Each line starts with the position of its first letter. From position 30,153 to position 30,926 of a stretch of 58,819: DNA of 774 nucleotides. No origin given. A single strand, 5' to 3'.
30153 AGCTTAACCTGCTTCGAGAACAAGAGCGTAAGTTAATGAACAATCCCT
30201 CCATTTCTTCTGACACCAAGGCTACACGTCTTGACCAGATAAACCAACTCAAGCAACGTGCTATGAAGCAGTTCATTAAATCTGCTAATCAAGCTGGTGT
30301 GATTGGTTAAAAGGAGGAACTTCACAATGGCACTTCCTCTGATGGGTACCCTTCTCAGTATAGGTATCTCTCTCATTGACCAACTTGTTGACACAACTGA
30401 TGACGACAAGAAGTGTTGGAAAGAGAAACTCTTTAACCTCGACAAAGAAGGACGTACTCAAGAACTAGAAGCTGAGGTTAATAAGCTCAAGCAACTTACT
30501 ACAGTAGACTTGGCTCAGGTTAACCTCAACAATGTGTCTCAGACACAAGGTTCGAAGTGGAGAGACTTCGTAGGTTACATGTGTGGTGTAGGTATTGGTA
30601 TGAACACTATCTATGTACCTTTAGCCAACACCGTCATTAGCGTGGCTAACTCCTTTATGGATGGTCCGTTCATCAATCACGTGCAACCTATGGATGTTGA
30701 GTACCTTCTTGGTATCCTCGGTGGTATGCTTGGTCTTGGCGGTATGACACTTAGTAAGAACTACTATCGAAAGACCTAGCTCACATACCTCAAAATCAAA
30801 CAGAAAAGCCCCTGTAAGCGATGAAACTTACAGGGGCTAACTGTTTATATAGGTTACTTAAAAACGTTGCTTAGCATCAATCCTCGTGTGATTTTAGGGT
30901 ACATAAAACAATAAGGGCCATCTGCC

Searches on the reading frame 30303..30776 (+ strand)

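Call 38: search_protein_families(library=pfam, proteins=[window:30303-30776:+], max_evalue=0.01)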
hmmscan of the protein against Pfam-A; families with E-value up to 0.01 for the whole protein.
window:30303-30776:+ (158 aa): 1 family
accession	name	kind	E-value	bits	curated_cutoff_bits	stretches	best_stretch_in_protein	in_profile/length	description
PF11351.13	GTA_holin_3TM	-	0.0059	17.5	24.8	1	22-145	8-117/123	Holin of 3TMs, for gene-transfer release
